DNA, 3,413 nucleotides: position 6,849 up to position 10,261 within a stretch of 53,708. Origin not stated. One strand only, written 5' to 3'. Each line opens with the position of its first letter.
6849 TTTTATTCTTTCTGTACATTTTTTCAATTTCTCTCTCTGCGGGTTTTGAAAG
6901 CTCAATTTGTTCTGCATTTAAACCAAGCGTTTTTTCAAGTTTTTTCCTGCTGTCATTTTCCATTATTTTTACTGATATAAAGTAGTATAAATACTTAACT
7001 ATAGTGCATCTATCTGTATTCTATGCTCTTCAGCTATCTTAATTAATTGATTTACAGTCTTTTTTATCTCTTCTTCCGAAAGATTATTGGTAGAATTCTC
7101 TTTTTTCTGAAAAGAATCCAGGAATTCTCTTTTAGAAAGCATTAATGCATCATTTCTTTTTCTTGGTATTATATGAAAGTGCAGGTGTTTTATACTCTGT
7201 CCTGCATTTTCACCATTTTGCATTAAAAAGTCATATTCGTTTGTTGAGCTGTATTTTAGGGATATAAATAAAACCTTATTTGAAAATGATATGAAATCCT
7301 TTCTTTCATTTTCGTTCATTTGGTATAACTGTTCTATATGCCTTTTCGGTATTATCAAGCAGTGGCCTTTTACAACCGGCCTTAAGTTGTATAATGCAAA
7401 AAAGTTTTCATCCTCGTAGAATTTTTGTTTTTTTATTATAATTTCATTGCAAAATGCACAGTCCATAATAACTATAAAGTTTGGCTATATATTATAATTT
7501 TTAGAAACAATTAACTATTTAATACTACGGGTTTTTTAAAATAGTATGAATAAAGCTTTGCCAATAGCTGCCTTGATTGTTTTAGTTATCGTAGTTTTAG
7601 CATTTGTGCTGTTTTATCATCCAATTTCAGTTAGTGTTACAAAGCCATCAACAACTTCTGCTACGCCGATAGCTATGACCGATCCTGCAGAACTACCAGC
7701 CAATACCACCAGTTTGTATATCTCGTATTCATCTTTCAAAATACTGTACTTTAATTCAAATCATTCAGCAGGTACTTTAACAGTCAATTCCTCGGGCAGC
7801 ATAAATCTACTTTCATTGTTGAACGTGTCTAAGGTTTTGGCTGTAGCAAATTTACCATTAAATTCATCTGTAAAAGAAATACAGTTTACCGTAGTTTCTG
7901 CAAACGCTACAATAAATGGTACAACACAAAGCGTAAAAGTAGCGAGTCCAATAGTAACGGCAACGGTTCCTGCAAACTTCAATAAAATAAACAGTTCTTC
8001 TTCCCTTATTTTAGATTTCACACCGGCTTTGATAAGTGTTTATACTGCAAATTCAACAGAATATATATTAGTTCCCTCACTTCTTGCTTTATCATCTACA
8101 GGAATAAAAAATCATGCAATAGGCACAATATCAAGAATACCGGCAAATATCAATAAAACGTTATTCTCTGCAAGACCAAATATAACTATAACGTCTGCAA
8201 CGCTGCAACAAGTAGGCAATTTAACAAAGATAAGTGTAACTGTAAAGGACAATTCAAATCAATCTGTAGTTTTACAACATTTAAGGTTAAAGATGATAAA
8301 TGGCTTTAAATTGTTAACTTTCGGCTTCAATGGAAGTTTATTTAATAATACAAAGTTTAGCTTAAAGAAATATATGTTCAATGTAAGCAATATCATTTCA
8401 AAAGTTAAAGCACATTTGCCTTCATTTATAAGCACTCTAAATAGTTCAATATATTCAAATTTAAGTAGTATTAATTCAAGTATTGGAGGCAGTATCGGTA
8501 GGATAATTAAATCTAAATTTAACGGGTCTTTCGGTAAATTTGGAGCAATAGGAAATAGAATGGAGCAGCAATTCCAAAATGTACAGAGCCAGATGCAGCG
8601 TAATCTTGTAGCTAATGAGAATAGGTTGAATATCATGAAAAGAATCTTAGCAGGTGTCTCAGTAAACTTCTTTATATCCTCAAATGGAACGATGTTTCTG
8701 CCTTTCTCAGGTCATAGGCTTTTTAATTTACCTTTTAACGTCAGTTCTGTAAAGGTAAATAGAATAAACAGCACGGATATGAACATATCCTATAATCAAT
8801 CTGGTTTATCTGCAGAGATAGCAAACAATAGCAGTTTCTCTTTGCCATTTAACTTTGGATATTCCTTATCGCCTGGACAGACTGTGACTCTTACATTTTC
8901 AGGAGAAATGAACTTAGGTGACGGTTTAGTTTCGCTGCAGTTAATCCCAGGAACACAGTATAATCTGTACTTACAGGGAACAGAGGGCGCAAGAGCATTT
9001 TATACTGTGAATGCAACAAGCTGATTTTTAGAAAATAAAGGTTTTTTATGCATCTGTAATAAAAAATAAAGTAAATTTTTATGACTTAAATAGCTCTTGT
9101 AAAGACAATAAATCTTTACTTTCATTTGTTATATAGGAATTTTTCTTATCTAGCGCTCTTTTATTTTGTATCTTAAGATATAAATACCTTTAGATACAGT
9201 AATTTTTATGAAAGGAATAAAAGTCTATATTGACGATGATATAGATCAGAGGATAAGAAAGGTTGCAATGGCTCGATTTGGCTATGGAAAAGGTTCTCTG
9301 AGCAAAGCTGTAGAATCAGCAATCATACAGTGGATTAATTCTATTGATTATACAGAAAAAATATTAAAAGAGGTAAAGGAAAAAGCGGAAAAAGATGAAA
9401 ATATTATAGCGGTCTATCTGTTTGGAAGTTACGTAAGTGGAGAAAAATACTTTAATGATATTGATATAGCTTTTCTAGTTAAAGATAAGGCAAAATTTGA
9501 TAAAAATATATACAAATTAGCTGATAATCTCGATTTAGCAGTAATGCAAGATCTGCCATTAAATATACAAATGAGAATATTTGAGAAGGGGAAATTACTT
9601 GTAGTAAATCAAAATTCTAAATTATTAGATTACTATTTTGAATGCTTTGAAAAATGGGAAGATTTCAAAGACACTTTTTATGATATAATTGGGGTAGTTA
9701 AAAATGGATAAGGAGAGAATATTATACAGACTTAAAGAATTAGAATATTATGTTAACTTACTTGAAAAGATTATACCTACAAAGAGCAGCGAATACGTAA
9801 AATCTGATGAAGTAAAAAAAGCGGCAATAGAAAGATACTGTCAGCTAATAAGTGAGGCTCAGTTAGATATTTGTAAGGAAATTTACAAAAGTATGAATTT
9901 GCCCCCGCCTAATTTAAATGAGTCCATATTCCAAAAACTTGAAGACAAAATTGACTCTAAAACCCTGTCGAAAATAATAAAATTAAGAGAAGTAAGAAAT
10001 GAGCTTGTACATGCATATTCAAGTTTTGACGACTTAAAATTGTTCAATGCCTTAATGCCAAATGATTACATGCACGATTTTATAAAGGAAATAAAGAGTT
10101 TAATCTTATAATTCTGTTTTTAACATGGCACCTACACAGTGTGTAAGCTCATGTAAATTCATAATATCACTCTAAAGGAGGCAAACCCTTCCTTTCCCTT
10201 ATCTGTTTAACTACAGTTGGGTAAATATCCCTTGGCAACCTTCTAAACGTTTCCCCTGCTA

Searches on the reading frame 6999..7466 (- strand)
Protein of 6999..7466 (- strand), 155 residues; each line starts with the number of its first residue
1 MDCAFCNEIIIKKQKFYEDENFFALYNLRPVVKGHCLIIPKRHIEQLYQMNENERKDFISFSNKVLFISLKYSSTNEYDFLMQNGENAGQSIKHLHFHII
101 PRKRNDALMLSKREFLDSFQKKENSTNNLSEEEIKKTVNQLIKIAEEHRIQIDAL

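Call 37: search_protein_families(library=pfam, proteins=[window:6999-7466:-], max_evalue=0.001)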
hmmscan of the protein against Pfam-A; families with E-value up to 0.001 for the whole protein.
window:6999-7466:- (155 aa): 3 families
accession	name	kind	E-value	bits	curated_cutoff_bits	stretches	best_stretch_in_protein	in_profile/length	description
PF01230.28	HIT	-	2.4e-25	89.4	21.5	1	11-104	4-97/98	HIT domain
PF11969.13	DcpS_C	-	8.8e-12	45.9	24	1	3-104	2-104/114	Scavenger mRNA decapping enzyme C-term binding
PF04677.20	CwfJ_C_1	-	2.8e-07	30.9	21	1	21-109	35-116/122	Protein similar to CwfJ C-terminus 1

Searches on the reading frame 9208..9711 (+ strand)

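Call 38: search_protein_families(library=pfam, proteins=[window:9208-9711:+], max_evalue=0.001)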
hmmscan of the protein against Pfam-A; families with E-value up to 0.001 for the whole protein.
window:9208-9711:+ (167 aa): 3 families
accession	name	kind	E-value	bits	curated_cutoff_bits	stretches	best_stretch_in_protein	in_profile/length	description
PF18765.7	Polbeta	-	2.9e-12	47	26.9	1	54-134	1-90/93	Polymerase beta, Nucleotidyltransferase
PF01909.29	NTP_transf_2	-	2.1e-07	31.7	21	1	50-128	2-90/93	Nucleotidyltransferase domain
PF04439.18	Adenyl_transf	-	8.2e-06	25.6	22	1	50-100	5-58/279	Streptomycin adenylyltransferase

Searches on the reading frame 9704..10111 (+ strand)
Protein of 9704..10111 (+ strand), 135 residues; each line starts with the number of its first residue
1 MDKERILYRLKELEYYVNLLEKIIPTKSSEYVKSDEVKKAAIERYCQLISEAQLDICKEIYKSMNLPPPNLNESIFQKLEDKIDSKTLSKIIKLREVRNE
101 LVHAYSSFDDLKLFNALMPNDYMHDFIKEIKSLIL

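Call 38: search_protein_families(library=pfam, proteins=[window:9704-10111:+], max_evalue=0.001)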
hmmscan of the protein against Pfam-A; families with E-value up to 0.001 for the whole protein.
window:9704-10111:+ (135 aa): 1 family
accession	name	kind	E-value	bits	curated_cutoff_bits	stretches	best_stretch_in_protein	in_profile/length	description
PF01934.22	HepT-like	-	5.8e-17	61.9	23.5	1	15-128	3-118/120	Ribonuclease HepT-like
